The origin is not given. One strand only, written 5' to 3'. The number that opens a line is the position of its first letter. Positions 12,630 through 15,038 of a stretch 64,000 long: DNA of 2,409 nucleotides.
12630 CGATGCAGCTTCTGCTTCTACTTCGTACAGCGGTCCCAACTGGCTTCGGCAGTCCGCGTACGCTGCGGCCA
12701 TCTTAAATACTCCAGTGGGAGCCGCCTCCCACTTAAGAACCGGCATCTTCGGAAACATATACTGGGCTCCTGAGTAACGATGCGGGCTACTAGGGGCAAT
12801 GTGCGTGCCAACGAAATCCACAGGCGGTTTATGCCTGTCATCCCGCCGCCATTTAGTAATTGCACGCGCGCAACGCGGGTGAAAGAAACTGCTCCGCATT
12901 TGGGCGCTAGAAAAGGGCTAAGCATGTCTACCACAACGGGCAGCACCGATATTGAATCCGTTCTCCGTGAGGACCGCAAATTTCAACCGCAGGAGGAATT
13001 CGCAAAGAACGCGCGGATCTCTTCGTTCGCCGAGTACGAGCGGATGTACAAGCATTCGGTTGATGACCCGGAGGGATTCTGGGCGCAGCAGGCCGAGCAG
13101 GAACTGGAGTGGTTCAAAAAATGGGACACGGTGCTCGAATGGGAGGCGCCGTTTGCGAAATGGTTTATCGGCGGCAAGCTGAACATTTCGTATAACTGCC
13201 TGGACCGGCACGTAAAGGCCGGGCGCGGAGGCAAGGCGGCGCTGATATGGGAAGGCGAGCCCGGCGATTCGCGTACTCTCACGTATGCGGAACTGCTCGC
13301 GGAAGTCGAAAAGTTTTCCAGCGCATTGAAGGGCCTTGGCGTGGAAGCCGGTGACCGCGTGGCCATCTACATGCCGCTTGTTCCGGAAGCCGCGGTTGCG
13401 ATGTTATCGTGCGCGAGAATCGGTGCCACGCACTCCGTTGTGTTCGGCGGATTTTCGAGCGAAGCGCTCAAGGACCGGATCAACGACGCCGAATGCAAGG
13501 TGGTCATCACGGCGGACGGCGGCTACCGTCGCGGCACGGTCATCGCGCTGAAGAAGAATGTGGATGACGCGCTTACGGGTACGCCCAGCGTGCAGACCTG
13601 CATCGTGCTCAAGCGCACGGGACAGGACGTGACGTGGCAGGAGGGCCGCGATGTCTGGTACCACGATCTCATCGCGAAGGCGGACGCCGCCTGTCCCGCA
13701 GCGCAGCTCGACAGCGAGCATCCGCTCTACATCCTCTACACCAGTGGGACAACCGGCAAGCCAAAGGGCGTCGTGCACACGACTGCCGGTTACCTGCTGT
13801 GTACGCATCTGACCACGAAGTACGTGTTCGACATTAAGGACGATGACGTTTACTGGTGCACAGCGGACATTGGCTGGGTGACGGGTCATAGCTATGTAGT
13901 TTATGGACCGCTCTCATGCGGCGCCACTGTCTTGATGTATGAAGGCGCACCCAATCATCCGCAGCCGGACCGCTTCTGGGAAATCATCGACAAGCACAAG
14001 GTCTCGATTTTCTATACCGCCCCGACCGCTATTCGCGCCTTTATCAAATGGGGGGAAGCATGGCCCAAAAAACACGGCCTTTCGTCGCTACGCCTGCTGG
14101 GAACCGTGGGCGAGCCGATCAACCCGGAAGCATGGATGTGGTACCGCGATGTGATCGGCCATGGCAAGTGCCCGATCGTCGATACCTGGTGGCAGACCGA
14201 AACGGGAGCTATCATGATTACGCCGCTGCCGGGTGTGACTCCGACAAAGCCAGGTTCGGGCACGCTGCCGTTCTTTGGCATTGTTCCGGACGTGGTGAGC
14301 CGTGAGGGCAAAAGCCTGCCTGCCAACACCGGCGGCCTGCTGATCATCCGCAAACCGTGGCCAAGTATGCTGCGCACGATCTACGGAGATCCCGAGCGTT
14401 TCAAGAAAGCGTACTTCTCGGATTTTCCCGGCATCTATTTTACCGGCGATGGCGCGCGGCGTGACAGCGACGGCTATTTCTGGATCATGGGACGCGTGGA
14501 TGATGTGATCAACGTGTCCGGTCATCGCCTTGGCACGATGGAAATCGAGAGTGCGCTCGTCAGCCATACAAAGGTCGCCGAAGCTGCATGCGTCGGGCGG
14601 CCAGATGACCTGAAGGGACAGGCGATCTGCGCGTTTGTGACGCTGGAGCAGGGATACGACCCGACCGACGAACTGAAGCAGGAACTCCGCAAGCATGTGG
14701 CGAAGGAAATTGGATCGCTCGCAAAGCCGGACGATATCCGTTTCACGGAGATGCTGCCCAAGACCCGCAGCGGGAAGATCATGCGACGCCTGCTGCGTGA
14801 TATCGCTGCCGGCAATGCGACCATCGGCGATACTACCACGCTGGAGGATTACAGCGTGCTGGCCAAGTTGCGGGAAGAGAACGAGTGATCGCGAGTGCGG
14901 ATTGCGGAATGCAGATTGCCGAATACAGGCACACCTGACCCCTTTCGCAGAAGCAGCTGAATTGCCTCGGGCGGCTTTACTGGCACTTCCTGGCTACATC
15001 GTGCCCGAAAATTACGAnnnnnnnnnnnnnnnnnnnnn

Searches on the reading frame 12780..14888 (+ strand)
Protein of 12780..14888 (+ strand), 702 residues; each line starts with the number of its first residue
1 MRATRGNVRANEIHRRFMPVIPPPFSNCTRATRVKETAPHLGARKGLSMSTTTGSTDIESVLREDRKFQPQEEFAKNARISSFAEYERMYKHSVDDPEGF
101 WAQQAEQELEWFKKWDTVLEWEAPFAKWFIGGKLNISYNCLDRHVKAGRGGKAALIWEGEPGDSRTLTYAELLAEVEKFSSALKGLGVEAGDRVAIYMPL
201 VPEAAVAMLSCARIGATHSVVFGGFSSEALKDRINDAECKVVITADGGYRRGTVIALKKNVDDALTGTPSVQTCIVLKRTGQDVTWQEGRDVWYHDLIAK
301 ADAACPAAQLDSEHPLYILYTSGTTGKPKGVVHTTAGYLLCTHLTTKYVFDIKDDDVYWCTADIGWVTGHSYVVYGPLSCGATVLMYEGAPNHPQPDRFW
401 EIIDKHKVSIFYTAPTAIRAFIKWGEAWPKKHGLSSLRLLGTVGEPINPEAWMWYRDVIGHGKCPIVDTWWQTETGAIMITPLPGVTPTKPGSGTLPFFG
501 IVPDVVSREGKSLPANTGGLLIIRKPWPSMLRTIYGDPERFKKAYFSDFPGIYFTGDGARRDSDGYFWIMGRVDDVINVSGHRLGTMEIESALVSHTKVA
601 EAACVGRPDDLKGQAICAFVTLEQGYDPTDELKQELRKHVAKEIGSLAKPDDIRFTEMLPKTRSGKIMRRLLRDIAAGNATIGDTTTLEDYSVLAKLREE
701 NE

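Call 86: search_protein_families(library=pfam, proteins=[window:12780-14888:+], max_evalue=0.00001)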
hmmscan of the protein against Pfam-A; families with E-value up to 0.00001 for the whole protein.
window:12780-14888:+ (702 aa): 3 families
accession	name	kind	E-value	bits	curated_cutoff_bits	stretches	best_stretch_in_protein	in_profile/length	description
PF00501.34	AMP-binding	-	7.3e-89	298.7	29.9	1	147-527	6-378/384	AMP-binding enzyme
PF13193.12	AMP-binding_C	-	3.7e-29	101.9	24.5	1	588-666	1-76/76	AMP-binding enzyme C-terminal domain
PF16177.11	ACAS_N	-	4.1e-25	87.8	27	1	86-140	1-55/55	Acetyl-coenzyme A synthetase N-terminus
